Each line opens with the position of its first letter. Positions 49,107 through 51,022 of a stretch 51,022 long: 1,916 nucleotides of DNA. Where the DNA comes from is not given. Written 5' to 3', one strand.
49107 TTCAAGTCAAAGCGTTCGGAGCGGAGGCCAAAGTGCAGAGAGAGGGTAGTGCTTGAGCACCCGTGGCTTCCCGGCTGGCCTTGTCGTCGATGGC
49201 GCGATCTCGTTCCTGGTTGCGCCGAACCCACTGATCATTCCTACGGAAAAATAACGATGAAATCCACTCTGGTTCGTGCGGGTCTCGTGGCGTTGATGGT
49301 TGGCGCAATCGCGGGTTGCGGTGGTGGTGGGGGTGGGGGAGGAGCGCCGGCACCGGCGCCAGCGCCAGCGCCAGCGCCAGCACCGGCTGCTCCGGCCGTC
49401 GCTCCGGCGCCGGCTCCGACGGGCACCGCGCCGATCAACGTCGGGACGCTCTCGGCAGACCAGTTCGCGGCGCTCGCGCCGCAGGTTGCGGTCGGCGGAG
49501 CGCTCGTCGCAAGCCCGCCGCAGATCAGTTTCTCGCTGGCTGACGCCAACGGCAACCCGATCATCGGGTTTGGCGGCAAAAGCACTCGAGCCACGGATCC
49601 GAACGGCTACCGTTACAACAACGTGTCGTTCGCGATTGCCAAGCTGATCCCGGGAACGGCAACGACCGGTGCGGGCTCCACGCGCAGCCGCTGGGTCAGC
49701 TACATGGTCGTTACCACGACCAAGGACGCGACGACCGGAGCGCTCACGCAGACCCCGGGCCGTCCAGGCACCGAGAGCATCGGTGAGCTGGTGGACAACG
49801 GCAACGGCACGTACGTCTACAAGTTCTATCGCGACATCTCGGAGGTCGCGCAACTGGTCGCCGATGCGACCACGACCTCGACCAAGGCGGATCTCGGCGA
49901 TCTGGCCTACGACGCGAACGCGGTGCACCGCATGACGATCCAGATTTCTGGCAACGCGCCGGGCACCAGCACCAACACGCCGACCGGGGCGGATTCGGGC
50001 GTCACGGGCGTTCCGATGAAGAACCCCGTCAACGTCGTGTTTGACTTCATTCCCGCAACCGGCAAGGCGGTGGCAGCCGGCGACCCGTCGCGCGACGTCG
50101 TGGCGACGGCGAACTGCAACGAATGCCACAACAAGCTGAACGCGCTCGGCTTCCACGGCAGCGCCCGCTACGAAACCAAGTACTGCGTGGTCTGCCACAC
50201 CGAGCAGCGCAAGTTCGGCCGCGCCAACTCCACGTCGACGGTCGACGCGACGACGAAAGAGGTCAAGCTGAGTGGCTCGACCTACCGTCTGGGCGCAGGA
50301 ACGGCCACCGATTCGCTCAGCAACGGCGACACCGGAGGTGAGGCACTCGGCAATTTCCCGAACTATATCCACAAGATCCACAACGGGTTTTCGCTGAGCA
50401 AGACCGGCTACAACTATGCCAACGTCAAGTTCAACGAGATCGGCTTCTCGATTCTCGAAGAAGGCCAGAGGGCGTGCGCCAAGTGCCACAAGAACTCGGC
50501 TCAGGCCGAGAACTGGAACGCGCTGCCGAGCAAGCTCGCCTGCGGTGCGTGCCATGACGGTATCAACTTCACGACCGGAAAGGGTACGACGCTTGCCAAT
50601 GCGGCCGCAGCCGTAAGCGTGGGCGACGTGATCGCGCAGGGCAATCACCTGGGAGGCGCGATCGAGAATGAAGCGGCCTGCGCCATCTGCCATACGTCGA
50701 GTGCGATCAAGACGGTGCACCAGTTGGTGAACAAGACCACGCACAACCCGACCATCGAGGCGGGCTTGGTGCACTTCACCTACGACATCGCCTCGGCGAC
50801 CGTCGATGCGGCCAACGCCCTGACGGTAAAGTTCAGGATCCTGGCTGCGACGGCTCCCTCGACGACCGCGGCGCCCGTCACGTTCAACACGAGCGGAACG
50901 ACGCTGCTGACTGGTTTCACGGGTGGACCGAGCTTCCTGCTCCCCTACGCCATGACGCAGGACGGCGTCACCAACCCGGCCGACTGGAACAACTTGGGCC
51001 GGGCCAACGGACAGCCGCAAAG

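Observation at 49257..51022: Unlisted plus-strand ORF: MtrC/OmcA-like multiheme lipoprotein hidden under a 635-aa antisense ORF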

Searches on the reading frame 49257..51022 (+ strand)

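Call 4: search_protein_families(library=pfam, proteins=[window:49257-51022:+], max_evalue=1)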
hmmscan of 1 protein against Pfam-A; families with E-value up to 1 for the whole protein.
window:49257-51022:+ (588 aa): 8 families
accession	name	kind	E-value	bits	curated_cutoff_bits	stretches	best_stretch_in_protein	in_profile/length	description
PF22113.1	Mtrc-MtrF_II-IV_dom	-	8.1e-19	68.3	30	1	279-489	1-176/176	Outer membrane cytochrome MtrC/MtrF-like, domains II/IV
PF14522.11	Cytochrome_C7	-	1.4e-09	38.1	24.8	2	284-323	13-57/67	Cytochrome c7 and related cytochrome c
PF14537.11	Cytochrom_c3_2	-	4.3e-05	24.3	25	2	285-328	7-47/79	Cytochrome c3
PF02085.21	Cytochrom_CIII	-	0.00078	20.2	22.9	2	284-323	30-62/101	Class III cytochrome C family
PF22112.2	OmcA-like_N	-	0.0061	16.9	27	1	178-201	108-131/167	OmcA-like N-terminal domain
PF09699.15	Paired_CXXCH_1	-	0.03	14.4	20.6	1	282-318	4-40/41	Doubled CXXCH motif (Paired_CXXCH_1)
PF22111.2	MtrC-MtrF_N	-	0.031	14.6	27.7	1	125-206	30-95/126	Decaheme cytochrome c component MtrC/MtrF N-terminal domain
PF07627.16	PSCyt3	-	0.41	11.4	27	1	279-299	63-83/98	Protein of unknown function (DUF1588)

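Call 5: search_protein_families(library=ncbifam, proteins=[window:49257-51022:+], max_evalue=1)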
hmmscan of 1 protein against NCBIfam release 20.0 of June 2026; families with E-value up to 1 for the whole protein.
window:49257-51022:+ (588 aa): 11 families
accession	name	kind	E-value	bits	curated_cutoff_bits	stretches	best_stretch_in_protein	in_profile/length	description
TIGR03507.1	decahem_SO1788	subfamily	2.1e-73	247.9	209.3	1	84-551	4-368/672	OmcA/MtrC family decaheme c-type cytochrome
TIGR04257.1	nanowire_3heme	domain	4.7e-06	26.7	40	2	283-324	22-68/75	c(7)-type cytochrome triheme domain-containing protein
TIGR03153.1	cytochr_NrfH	equivalog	1.2e-05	25.4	134.2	1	269-316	88-135/138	cytochrome c nitrite reductase small subunit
TIGR01904.2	GSu_C4xC__C2xCH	domain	0.0023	17.6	27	1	400-436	17-59/73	CxxxxCH/CxxCH domain c-type cytochrome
NF008659.0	PRK11659.1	equivalog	0.029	14.1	184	1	282-328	136-181/188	cytochrome c nitrite reductase pentaheme subunit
NF041781.1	mnquin_red_QrcA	equivalog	0.093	12.3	180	1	284-319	43-76/174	menaquinone reductase multiheme cytochrome c subunit QrcA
TIGR03508.1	decahem_SO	subfamily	0.23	10.9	192.2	1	285-319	95-129/258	DmsE family decaheme c-type cytochrome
TIGR02578.2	cas_TM1811_Csm1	equivalog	0.26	9.9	170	1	365-439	342-412/753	type III-A CRISPR-associated protein Cas10/Csm1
NF047727.1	4hemeCytCCctA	equivalog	0.33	11.1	180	0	276-316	48-89/109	tetraheme c-type cytochrome CctA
TIGR00601.1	rad23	equivalog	0.39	9.9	207.3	0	30-72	90-132/381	UV excision repair protein Rad23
NF038038.1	cytoc_DsrJ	equivalog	0.68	10.3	100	0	284-316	90-110/121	sulfate reduction electron transfer complex DsrMKJOP subunit DsrJ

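Call 6: search_solved_structures(query=window:49257-51022:+, max_evalue=1, show_alignments=2)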
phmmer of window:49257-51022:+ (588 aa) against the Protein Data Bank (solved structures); distinct sequences matched with E-value up to 1: 17.
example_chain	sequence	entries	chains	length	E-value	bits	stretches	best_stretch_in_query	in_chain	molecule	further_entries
6qyc_A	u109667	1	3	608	1.9e-06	30.3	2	259-320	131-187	Decaheme c-type cytochrome, OmcA/MtrC family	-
6r2q_C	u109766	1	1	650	9.1e-06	28.1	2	259-320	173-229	Decaheme c-type cytochrome, OmcA/MtrC family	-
9eov_A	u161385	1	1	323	0.00043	22.5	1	367-445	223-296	Extracellular iron oxide respiratory system surface decaheme cytochrome c component MtrC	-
8qbz_A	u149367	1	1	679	0.0015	20.8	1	367-445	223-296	Extracellular iron oxide respiratory system surface decaheme cytochrome c component MtrC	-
4lm8_A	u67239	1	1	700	0.0015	20.8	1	367-445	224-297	Extracellular iron oxide respiratory system surface decaheme cytochrome c component MtrC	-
7qth_A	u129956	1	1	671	0.0015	20.7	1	367-445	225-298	Extracellular iron oxide respiratory system surface decaheme cytochrome c component MtrC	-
8qbq_A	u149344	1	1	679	0.0018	20.4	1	372-445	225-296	Extracellular iron oxide respiratory system surface decaheme cytochrome c component MtrC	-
7o7g_A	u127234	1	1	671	0.0019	20.4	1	372-445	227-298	Extracellular iron oxide respiratory system surface decaheme cytochrome c component MtrC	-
3pmq_A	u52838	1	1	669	0.002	20.3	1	406-444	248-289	Decaheme cytochrome c MtrF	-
8qc9_A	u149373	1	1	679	0.0025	20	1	372-445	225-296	Extracellular iron oxide respiratory system surface decaheme cytochrome c component MtrC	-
3b4q_A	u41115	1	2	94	0.03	16.4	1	29-105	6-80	Uncharacterized protein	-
6ysy_B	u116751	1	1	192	0.35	12.9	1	28-47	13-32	Myosin light chain 1/3, skeletal muscle isoform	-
6roh_A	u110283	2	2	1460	0.52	12.3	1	23-82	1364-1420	Probable phospholipid-transporting ATPase DRS2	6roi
6roj_A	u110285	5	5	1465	0.52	12.3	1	23-82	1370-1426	Probable phospholipid-transporting ATPase DRS2,Oxaloacetate decarboxylase alpha chain | Probable phospholipid-transporting ATPase DRS2,Probable phospholipid-tra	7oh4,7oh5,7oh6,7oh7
3q3q_A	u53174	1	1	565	0.69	11.9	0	32-74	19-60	Alkaline phosphatase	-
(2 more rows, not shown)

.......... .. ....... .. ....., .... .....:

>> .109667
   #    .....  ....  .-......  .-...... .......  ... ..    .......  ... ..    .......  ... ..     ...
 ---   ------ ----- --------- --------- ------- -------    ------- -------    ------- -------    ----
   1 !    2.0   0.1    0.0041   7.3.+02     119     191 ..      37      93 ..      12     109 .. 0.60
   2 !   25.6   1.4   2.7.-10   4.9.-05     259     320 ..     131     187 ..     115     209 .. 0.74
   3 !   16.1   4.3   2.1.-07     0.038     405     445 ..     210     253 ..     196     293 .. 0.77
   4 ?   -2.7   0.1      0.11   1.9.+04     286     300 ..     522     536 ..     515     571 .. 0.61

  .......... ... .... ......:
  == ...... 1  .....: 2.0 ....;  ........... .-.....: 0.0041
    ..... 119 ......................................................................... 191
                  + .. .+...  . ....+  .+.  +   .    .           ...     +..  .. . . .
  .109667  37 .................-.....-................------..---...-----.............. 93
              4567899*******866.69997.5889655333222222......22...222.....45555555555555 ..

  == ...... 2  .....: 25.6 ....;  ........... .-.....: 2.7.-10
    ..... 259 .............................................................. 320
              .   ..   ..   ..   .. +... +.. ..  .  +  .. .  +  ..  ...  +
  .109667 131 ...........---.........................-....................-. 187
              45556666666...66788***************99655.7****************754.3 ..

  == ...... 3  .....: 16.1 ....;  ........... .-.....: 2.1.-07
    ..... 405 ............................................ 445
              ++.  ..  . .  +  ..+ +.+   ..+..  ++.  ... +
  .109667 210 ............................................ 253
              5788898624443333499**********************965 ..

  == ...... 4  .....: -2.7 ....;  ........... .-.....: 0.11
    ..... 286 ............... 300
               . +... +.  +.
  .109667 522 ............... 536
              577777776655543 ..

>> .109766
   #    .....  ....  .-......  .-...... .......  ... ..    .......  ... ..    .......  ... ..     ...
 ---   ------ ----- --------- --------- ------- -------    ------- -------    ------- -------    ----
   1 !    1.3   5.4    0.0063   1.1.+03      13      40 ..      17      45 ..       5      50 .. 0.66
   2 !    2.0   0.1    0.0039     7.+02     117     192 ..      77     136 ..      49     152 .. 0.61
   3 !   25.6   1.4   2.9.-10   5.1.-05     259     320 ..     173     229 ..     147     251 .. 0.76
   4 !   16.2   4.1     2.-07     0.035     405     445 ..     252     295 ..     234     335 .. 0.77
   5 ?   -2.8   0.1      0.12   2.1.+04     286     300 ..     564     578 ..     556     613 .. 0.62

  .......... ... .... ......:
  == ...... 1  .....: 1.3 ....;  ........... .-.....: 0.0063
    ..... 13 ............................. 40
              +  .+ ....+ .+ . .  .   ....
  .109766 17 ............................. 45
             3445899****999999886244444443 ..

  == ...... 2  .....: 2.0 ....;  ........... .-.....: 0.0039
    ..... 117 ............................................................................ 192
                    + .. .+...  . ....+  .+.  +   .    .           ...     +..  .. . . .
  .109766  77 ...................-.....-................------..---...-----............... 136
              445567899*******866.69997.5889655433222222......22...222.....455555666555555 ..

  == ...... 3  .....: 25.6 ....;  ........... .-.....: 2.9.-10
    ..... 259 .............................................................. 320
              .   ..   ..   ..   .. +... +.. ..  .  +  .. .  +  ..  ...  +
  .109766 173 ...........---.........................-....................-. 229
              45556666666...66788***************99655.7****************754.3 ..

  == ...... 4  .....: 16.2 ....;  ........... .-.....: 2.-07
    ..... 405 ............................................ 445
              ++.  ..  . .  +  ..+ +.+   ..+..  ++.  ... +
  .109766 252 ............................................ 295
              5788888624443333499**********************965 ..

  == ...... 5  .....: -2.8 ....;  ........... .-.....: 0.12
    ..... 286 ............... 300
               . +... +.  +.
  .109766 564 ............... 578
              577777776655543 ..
